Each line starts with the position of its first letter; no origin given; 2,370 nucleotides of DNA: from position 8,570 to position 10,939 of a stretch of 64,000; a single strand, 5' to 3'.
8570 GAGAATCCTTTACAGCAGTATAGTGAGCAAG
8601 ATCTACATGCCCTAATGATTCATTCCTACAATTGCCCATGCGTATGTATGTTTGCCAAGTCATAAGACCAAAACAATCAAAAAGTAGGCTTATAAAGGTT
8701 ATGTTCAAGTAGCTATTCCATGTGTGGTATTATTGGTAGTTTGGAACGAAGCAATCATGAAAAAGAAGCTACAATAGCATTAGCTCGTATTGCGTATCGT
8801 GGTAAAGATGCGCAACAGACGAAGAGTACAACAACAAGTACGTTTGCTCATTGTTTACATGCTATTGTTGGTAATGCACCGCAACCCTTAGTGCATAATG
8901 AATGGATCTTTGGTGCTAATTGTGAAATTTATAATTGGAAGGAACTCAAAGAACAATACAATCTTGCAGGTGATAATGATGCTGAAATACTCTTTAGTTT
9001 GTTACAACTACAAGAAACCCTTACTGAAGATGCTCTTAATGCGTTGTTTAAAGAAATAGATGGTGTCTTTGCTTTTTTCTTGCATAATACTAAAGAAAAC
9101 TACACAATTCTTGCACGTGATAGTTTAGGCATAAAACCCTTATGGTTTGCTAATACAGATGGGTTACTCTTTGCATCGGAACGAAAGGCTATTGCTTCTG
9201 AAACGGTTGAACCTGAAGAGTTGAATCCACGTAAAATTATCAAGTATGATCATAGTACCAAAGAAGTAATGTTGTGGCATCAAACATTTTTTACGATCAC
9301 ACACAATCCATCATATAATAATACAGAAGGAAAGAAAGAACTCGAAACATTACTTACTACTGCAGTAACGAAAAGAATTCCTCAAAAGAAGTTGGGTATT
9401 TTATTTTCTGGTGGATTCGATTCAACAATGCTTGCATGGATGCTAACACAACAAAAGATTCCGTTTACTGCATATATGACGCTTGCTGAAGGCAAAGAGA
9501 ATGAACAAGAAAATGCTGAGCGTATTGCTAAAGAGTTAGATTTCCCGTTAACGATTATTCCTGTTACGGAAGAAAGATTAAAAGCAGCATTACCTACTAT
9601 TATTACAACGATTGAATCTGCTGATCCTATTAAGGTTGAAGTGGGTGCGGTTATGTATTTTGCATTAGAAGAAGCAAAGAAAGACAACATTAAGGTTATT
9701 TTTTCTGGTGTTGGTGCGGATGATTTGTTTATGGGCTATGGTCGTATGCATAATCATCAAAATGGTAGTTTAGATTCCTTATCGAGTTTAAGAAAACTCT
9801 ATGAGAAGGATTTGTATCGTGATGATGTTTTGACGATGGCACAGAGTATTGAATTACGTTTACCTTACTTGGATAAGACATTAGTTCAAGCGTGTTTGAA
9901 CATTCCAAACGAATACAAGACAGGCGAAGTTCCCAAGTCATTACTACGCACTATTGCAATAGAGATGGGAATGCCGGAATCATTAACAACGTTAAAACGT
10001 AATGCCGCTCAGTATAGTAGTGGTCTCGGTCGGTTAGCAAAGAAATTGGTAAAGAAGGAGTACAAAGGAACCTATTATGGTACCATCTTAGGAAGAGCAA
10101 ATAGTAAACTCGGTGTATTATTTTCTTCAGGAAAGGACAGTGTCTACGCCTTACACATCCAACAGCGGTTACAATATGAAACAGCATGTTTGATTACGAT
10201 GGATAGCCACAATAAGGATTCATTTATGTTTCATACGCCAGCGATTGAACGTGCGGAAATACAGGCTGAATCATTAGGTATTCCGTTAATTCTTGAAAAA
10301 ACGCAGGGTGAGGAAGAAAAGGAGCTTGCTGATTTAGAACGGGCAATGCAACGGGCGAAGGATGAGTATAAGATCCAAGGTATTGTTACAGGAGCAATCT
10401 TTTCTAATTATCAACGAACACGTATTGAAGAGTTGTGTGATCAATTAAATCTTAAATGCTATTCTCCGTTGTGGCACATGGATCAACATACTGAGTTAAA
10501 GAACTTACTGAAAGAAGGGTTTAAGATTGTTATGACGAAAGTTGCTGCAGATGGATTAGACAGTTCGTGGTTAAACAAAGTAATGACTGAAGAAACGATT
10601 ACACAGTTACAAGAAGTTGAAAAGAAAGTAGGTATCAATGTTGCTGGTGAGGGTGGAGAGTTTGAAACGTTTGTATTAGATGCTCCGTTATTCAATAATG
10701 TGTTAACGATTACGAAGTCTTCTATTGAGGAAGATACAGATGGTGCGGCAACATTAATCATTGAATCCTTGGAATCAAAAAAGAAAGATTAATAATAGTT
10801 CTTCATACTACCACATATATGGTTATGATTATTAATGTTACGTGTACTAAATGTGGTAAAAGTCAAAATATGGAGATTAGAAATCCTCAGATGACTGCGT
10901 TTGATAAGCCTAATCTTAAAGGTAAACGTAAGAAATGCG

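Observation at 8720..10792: Glutamine amidotransferase/asparagine-synthetase-like module fused to a Dph6-like diphthine-ammonia ligase domain, 2.5 kb from dph5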

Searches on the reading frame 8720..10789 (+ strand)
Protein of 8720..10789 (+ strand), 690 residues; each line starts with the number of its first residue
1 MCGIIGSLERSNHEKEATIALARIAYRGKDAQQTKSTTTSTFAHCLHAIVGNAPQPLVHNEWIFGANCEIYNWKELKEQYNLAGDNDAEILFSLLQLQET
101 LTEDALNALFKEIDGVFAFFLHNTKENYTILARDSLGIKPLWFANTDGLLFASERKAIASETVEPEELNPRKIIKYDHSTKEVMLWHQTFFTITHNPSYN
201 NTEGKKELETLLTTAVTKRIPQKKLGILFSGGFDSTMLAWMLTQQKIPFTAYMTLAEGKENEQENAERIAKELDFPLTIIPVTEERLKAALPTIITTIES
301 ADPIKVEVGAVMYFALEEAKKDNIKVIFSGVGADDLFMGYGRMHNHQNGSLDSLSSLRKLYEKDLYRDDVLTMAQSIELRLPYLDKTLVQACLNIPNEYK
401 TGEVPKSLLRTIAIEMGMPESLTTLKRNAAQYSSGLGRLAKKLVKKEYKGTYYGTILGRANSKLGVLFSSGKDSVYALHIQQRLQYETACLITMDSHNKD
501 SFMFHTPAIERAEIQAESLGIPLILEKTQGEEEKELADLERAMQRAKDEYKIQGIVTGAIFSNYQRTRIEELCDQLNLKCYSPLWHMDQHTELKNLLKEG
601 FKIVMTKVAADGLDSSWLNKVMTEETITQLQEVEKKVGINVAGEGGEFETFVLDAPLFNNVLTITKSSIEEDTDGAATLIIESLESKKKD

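Call 3: search_protein_families(library=pfam, proteins=[window:8720-10789:+], max_evalue=0.01)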
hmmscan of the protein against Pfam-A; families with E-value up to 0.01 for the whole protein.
window:8720-10789:+ (690 aa): 9 families
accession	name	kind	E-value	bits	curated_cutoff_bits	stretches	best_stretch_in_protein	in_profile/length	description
PF01902.24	Diphthami_syn_2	-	2.8e-60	204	23.2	1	463-674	2-208/219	Diphthamide synthase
PF00733.27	Asn_synthase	-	2e-38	133.4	21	2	207-349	1-143/354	Asparagine synthase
PF13537.11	GATase_7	-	1.8e-19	70.4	25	1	52-159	11-122/123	Glutamine amidotransferase domain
PF13522.11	GATase_6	-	4.8e-15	56.2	27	1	31-154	3-130/130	Glutamine amidotransferase domain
PF24167.1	DUF7411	-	7.2e-10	39.2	28.7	1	224-335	2-107/194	Family of unknown function (DUF7411)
PF01171.26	ATP_bind_3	-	0.0002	21.6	27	0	227-279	4-63/182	PP-loop family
PF12481.13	DUF3700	-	0.00032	20.7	27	1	68-158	83-175/228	Aluminium induced protein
PF06508.19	QueC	-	0.00048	20.1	22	0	227-283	4-61/210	Queuosine biosynthesis protein QueC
PF02540.23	NAD_synthase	-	0.0074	15.9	21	0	208-366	5-163/242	NAD synthase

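Call 4: search_protein_families(library=ncbifam, proteins=[window:8720-10789:+], max_evalue=0.01)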
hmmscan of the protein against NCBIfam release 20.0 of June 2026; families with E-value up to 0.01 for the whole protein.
window:8720-10789:+ (690 aa): 21 families
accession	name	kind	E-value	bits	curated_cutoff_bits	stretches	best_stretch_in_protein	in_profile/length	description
TIGR03679.1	Dph6_archaeal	equivalog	6e-78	261.1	197.3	1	466-682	2-216/218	diphthine--ammonia ligase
TIGR01536.1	asn_synth_AEB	equivalog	2e-68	231.7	267.1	2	2-348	1-379/517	asparagine synthase (glutamine-hydrolyzing)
NF006949.0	PRK09431.1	equivalog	6e-62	209.9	499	1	1-491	1-512/554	asparagine synthase B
TIGR03104.1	trio_amidotrans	equivalog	1.6e-37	129.1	570.1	3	1-160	1-167/589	N-acetylglutaminylglutamine amidotransferase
TIGR03108.1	eps_aminotran_1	hypoth_equivalog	7.1e-28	97.7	816.9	2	1-176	1-184/628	XrtA/PEP-CTERM system amidotransferase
NF033535.1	lass_lactam_cya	exception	1.8e-18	66.4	525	2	1-179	1-186/668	lasso peptide isopeptide bond-forming cyclase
NF052346.1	PAB0415_fam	hypoth_equivalog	2.3e-17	63.4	250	1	467-673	3-198/205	PAB0415 family putative ATP pyrophosphatase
NF052347.1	TTX_0299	hypoth_equivalog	7.6e-12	45.2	250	1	467-671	3-191/200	TTX_0299 family putative ATP pyrophosphatase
NF011155.0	PRK14561.1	equivalog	2.8e-11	43.5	207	1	224-335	2-106/195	hypothetical protein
TIGR01134.1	purF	equivalog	1.9e-09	37.4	350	1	40-180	66-221/432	amidophosphoribosyltransferase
NF001484.0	PRK00331.1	subfamily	9.8e-08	30.8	381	1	69-184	102-224/601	isomerizing glutamine--fructose-6-phosphate transaminase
NF038212.1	argG_rel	exception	6.4e-06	25.2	425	1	223-291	15-83/381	argininosuccinate synthase-related protein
TIGR00268.2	TIGR00268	equivalog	7.1e-06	25.5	150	0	223-286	14-80/259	ATP-dependent sacrificial sulfur transferase LarE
NF033561.1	macrolact_Ik_Al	subfamily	1.2e-05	24.1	300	1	197-247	185-236/561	albusnodin/ikarugamycin family macrolactam cyclase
TIGR02432.1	lysidine_TilS_N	equivalog_domain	1.7e-05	24.8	93.6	0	227-285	4-69/189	tRNA lysidine(34) synthetase TilS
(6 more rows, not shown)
